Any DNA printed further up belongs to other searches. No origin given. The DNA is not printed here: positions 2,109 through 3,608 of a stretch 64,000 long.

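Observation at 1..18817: oleABC directly fused to a PUFA-synthase operon: a single transcriptional unit for polyunsaturated hydrocarbon synthesis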

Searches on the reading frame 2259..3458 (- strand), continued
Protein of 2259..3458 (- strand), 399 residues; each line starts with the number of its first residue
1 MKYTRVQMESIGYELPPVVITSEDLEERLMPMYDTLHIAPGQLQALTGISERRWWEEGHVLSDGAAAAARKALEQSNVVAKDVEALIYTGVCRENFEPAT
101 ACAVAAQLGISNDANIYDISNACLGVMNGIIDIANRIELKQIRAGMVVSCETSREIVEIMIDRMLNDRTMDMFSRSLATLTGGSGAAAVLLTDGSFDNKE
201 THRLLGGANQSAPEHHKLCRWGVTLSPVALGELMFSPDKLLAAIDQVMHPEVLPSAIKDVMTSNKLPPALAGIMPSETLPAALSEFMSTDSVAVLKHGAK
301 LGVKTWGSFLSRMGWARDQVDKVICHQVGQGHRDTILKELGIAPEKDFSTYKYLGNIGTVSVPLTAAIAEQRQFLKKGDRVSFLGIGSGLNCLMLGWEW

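Call 30: search_protein_families(library=ncbifam, proteins=[L003:11241-12179:+, L003:12197-13852:+, L003:13849-14835:+, L003:14847-15569:+], max_evalue=1e-10)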
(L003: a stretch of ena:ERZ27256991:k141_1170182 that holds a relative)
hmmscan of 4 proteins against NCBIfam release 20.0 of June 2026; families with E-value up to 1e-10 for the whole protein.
L003:11241-12179:+ (312 aa): 15 families
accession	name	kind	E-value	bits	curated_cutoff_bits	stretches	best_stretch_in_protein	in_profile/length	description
NF002938.0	PRK03592.1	equivalog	7e-46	156.9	241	1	12-290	14-290/298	haloalkane dehalogenase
NF002043.0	PRK00870.1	subfamily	2.8e-43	148.5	265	1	3-289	14-298/302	haloalkane dehalogenase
NF002873.0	PRK03204.1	equivalog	3.5e-33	115.2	466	1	7-285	13-281/286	haloalkane dehalogenase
TIGR01250.1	pro_imino_pep_2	subfamily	3.6e-18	66.2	167.65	1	13-135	8-131/288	proline iminopeptidase-family hydrolase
NF050089.1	i_nPHAscl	equivalog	7e-18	64.7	300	1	16-134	5-118/288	intracellular short-chain-length polyhydroxyalkanoate depolymerase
NF045632.1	hydroxlase_HsaD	equivalog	1.6e-16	60.1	400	1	10-133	14-137/290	4,5:9,10-diseco-3-hydroxy-5,9,17-trioxoandrosta-1(10),2-diene-4-oate hydrolase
NF004514.1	PRK05855.1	equivalog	1.3e-15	57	455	1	17-134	9-123/578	SDR family oxidoreductase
TIGR02427.1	protocat_pcaD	equivalog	2.5e-14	53.3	255.85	1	21-138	3-116/251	3-oxoadipate enol-lactonase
NF045948.1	ProImpepThrmp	equivalog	8.2e-14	51.7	500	1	21-133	15-128/291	proline iminopeptidase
TIGR03611.1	RutD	equivalog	5.5e-12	45.6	238.5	1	27-133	10-113/258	pyrimidine utilization protein D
NF051487.1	bifunc_PcaCD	exception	1.3e-11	44.2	430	1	24-147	166-284/413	bifunctional 4-carboxymuconolactone decarboxylase/3-oxoadipate enol-lactonase PcaCD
TIGR01249.1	pro_imino_pep_1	equivalog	1.7e-11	43.9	259.75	0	13-131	10-126/307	prolyl aminopeptidase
NF051488.1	bifunc_PcaDC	exception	2.6e-11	43.3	390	0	25-294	7-255/375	bifunctional 3-oxoadipate enol-lactonase/4-carboxymuconolactone decarboxylase PcaDC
TIGR03056.1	bchO_mg_che_rel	equivalog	5.1e-11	42.1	172.55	0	13-141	11-135/278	alpha/beta fold hydrolase BchO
NF045945.1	ProImpepLactob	equivalog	7.7e-11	42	400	0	29-135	26-133/293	proline iminopeptidase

L003:12197-13852:+ (551 aa): 80 families (the best 25 are shown)
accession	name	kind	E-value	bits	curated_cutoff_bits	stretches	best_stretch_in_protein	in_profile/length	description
NF006754.0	PRK09274.1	equivalog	1e-219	730.4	478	1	3-548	4-549/555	fatty acid CoA ligase family protein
NF045785.1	OlefBLtnSynShew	equivalog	1e-199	664.5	850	1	4-546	1-551/552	olefin beta-lactone synthetase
NF045786.1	OlefBLtnSynXan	equivalog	3.6e-196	652.8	900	1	5-548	2-543/544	olefin beta-lactone synthetase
NF004837.0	PRK06187.1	subfamily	1.2e-59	202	476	1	22-503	26-484/531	long-chain-fatty-acid--CoA ligase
TIGR01733.1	AA-adenyl-dom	subfamily_domain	2e-38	132.3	317.4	1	41-445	1-382/409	amino acid adenylation domain-containing protein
NF005702.0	PRK07514.1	subfamily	4.3e-38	130.9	558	1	33-505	23-464/506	malonyl-CoA synthase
NF006182.0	PRK08316.1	subfamily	2.7e-37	128.5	663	1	35-502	32-478/523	fatty acyl-CoA synthetase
NF052269.1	Staph_lig_FadD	equivalog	3.1e-37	128.1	650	1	37-478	25-430/499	long-chain-fatty-acid--CoA ligase FadD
NF004758.0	PRK06087.1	equivalog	8.9e-37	126.7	736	1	36-477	47-469/548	medium-chain fatty-acid--CoA ligase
NF004114.0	PRK05605.1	equivalog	1.9e-36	125.5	766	1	156-502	203-530/575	long-chain-fatty-acid--CoA ligase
TIGR01923.1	menE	equivalog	2e-36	125.8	330.15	1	41-497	1-405/442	o-succinylbenzoate--CoA ligase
NF006181.0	PRK08314.1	subfamily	2e-36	125.4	705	1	161-480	191-491/563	long-chain-fatty-acid--CoA ligase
NF004822.0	PRK06178.1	equivalog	4e-36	124.8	782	1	33-502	56-529/571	acyl-CoA synthetase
NF009233.0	PRK12583.1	subfamily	4e-36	124.6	832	1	166-480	193-489/558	fatty acid CoA ligase family protein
NF002966.0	PRK03640.1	equivalog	5.7e-35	120.8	556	1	39-506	27-448/483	o-succinylbenzoate--CoA ligase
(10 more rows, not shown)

L003:13849-14835:+ (328 aa): 11 families
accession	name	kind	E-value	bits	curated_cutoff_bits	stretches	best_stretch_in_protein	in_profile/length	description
NF042423.1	oxyalk_red_Shew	equivalog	4.5e-147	489.4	580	1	2-322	10-331/331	2-alkyl-3-oxoalkanoate reductase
NF042422.1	oxyalk_red_OleD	equivalog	3e-128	427.8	580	1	1-325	1-327/329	2-alkyl-3-oxoalkanoate reductase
TIGR03466.1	HpnA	hypoth_equivalog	5.8e-44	150.3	367.65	1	1-312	1-308/327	hopanoid-associated sugar epimerase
NF052578.1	StrlDmthSdmBMthl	equivalog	3.7e-27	95.9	600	1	1-312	1-309/328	sterol demethylase protein SdmB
TIGR04180.1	EDH_00030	hypoth_equivalog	8e-24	84.2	475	1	4-250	2-258/297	NAD-dependent 4,6-dehydratase LegB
TIGR01179.1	galE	equivalog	1.9e-18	66.4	262.3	1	3-252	2-279/332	UDP-glucose 4-epimerase GalE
TIGR01181.1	dTDP_gluc_dehyt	equivalog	4.4e-15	55.6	365.1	1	3-249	2-262/321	dTDP-glucose 4,6-dehydratase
TIGR01746.1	Thioester-redct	subfamily_domain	1.4e-14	54.1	213.35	1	60-246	86-279/371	thioester reductase domain-containing protein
NF043036.1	ErythonDh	equivalog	3e-11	43.1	325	1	1-148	1-160/321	D-erythronate dehydrogenase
NF011728.1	PRK15181.1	equivalog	4.8e-11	42.2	760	0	45-320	73-331/348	Vi polysaccharide biosynthesis UDP-N-acetylglucosaminuronic acid C-4 epimerase TviC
NF004520.0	PRK05865.1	equivalog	5.5e-11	41.1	1509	0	1-228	1-183/854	sugar epimerase family protein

L003:14847-15569:+ (240 aa): 4 families
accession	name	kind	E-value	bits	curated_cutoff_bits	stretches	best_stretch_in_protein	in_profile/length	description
NF042922.1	4PPT_HetI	equivalog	9.4e-47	159.3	370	1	9-238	9-233/235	4'-phosphopantetheinyl transferase HetI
NF007676.0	PRK10351.1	equivalog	3.3e-21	75.8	174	1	66-180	38-146/195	4'-phosphopantetheinyl transferase AcpT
NF047349.1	4PPT_AusB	equivalog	4e-17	62.4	225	1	51-197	34-168/205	aureusimine biosynthesis 4'-phosphopantetheinyl transferase AusB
TIGR00556.1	pantethn_trn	domain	4.7e-13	49.3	45.35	1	121-206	4-84/128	phosphopantetheine--protein transferase domain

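Call 31: search_protein_representatives(protein=window:2259-3458:-)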
Query: 399 residues. Proteins with E-value up to 0.001 (for the whole library): 4391; up to 1e-10: 1232; up to 1e-30: 277. The best 150 are listed.
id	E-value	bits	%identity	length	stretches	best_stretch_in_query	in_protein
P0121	2.2e-141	487.9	67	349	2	1-223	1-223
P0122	5.7e-114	397.7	58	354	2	1-223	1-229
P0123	5.6e-113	394.4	55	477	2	1-228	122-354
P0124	8.6e-111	387.2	51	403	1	1-399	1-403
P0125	3.1e-108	378.8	52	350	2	1-224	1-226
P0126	5.0e-104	365.0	55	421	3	2-223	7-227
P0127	3.5e-97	342.4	49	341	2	8-227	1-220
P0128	1.9e-95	336.7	51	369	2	2-228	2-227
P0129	4.2e-95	335.6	50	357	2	1-227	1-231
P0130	2.0e-94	333.4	60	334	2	1-232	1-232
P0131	4.0e-91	322.5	47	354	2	3-226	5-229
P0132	2.4e-88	313.4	48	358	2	3-226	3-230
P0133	6.0e-86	305.4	62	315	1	1-225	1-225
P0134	6.4e-85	302.1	62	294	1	1-224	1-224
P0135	7.0e-85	301.9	47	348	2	1-223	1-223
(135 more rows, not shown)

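Call 35: find_related_loci(query=A2, collection=genome_contigs, flank=10000)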
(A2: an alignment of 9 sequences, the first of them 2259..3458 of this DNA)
Query A2 (399 aa) in genome_contigs; peptide patterns used: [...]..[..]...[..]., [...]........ (x = any residue, [..] = any of these).
600 stretches matched a pattern (row limit reached: there are more); 590 encode a relative of the query (tblastn E <= 1e-3); the best 80 are kept; 80 distinct loci.
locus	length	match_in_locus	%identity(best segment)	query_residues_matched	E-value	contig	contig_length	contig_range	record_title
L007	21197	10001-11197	90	1-399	0e+0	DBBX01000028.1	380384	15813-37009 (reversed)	MAG TPA_asm: Thiotrichaceae bacterium UBA973 UBA973_contig_103, whole genome shotgun sequence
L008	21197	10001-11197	88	1-399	0e+0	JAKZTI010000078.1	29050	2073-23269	MAG: Gammaproteobacteria bacterium isolate Langseth_MAG_00055 Langseth_MAG_00055_000000000078, whole genome shotgun sequ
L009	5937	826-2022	88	1-399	0e+0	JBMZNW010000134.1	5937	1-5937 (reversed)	MAG: Gammaproteobacteria bacterium isolate ME_XS_2212_1_bin57 ME_XS_2212_1_bin57_134, whole genome shotgun sequence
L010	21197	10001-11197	84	1-399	0e+0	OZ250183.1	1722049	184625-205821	MAG: Gammaproteobacteria bacterium isolate 199f01e0-4b69-4957-895e-b8a6e33be50a genome assembly, chromosome: 1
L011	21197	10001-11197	85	1-399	0e+0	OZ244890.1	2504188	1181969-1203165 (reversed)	MAG: Gammaproteobacteria bacterium isolate 4a6f340b-8a7c-42a5-93aa-a61a6e082441 genome assembly, chromosome: 1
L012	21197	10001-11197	79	1-399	0e+0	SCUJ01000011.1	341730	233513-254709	MAG: Gammaproteobacteria bacterium isolate FW602_bin.35 FW602_bin.35-133532, whole genome shotgun sequence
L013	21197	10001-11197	77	1-399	0e+0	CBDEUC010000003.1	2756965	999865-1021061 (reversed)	MAG: Gammaproteobacteria bacterium isolate 8e3bc6ce-b841-443b-bc1b-2004cf7c1c0e genome assembly, contig: contig_3, whole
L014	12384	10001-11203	73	1-399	0e+0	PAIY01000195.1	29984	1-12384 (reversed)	MAG: Phycisphaeraceae bacterium isolate NAT22 MHASMcontig_959264, whole genome shotgun sequence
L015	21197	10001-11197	89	1-399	0e+0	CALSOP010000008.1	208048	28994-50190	MAG: uncultured Gammaproteobacteria bacterium isolate B_MB66 genome assembly, contig: contig_20668_B_MB66, whole genome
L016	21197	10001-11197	70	1-399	0e+0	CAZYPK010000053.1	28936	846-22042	MAG TPA_asm: uncultured Phycisphaeraceae bacterium isolate SRP344714_co2_493 genome assembly, contig: NODE_4042_length_2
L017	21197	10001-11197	72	1-399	0e+0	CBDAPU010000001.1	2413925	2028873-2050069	MAG: Gammaproteobacteria bacterium isolate 3628a75d-2d1f-48c2-bb7e-2c568f54228a genome assembly, contig: contig_1, whole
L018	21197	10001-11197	77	1-399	0e+0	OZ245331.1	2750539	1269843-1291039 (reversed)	MAG: Gammaproteobacteria bacterium isolate 55bb2312-d124-4e01-a00d-4f00c345639a genome assembly, chromosome: 1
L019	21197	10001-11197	77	1-399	0e+0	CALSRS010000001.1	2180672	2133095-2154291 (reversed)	MAG: uncultured Gammaproteobacteria bacterium isolate L_MB228 genome assembly, contig: contig_31686_L_MB228, whole genom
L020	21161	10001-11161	60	1-399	6e-166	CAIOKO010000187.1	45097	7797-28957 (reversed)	MAG: uncultured Schlesneria sp. isolate Umea2_bin-1599 genome assembly, contig: bin-1599:187/280, whole genome shotgun s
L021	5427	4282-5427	60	1-394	2e-165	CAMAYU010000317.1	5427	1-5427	MAG: Schlesneria paludicola DSM 18645 isolate MH-08apr19-81 genome assembly, contig: MH-08apr19-C34849, whole genome sho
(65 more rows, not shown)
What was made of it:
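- The loci come from Planctomycetota, Desulfuromonadales/Geobacter, Gammaproteobacteria, Elusimicrobiota and Verrucomicrobiota (call 35).
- Tried and rejected: A 9-sequence alignment worked (call 35).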

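Call 54: list_cluster_members(proteins=[P0001, P0391])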
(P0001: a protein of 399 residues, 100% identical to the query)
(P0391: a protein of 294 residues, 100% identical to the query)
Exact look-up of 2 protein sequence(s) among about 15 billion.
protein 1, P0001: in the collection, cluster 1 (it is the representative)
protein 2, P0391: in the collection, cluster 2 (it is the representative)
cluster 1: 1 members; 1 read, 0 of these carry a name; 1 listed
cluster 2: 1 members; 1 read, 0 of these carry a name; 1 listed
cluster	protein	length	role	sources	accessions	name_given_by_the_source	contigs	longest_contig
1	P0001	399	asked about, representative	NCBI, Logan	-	-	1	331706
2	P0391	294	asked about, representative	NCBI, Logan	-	-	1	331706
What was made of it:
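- Tried and rejected: A cluster-member look-up gave no name or accession for the source contig (call 54).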

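Call 75: predict_structure(alignment_id=A4)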
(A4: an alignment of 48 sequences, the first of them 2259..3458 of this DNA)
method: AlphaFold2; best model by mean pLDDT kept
length: 399 residues; sequences in the alignment: 48
mean_pLDDT: 49.1   pTM: 0.29
mean pLDDT of the five models: 49.1, 46.5, 46.3, 43.3, 39.3
residues with pLDDT >= 90: 0; 70-90: 43; 50-70: 145; < 50: 211
segments of 3 or more residues with pLDDT < 50: 8-19, 46-49, 53-61, 90-96, 121-165, 170-227, 229-231, 233-238, 285-317, 327-330, 354-364, 386-396
pLDDT, mean of each block of 10 residues (from residue 1): 50 38 65 68 56 41 57 69 65 47 70 65 37 32 24 36 46 41 26 30 28 25 39 48 53 67 66 61 47 38 38 47 56 60 69 46 53 70 47 45
secondary structure, 60 per line:
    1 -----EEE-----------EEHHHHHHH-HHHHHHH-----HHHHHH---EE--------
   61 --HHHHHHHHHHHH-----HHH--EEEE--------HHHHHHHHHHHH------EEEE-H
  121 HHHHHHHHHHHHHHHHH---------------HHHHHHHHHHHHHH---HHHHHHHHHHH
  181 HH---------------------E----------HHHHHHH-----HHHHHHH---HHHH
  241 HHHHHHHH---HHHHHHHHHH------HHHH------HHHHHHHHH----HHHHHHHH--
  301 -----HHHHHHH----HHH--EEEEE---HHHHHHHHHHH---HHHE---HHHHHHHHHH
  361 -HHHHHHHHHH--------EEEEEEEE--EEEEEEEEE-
elements in order: E6-8 H22-28 H30-36 H42-47 H63-74 E85-88 H97-108 E115-118 H120-137 H153-166 H170-182 H215-221 H227-233 H237-248 H252-261 H268-271 H278-286 H291-298 H306-312 E322-326 H330-340 H351-360 H362-371 E380-387 E390-398
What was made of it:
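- Tried and rejected: The first AlphaFold run, on 48 close homologues, gave an unusable model with pLDDT 49 (call 75).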

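Call 82: predict_structure(alignment_id=A1)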
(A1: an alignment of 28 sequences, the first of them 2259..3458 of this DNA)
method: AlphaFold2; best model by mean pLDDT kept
length: 399 residues; sequences in the alignment: 28
mean_pLDDT: 87.7   pTM: 0.85
mean pLDDT of the five models: 87.7, 87.6, 87.3, 86.9, 86.9
residues with pLDDT >= 90: 288; 70-90: 50; 50-70: 26; < 50: 35
segments of 3 or more residues with pLDDT < 50: 244-275, 277-279
pLDDT, mean of each block of 10 residues (from residue 1): 97 98 98 97 94 95 98 98 98 86 98 96 95 98 98 92 92 90 97 94 97 90 66 57 46 43 42 46 75 91 97 96 90 92 96 95 98 97 92 97
secondary structure, 60 per line:
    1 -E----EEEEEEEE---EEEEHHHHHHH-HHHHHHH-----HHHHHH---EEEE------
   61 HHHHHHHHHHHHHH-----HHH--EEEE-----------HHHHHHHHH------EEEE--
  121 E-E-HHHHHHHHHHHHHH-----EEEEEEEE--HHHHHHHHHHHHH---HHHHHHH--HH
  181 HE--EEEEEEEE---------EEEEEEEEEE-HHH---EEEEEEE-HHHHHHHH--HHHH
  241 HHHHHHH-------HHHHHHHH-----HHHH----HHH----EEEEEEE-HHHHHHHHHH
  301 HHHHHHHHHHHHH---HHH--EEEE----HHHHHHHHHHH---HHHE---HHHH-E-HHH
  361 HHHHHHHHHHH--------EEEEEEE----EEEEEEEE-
elements in order: E7-14 E18-21 H22-28 H30-36 H42-47 E51-54 H61-74 E85-88 H100-108 E115-118 H125-138 E144-151 H154-166 H170-176 E185-192 E202-211 E219-225 H227-234 H237-247 H255-262 H268-271 E283-289 H291-313 E322-325 H330-340 H351-354 H358-371 E380-386 E391-398
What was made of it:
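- Tried and rejected: A more diverse alignment gave pLDDT 87.7, but the insert stays below 50-66, so nothing can be said about its fold (call 82).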
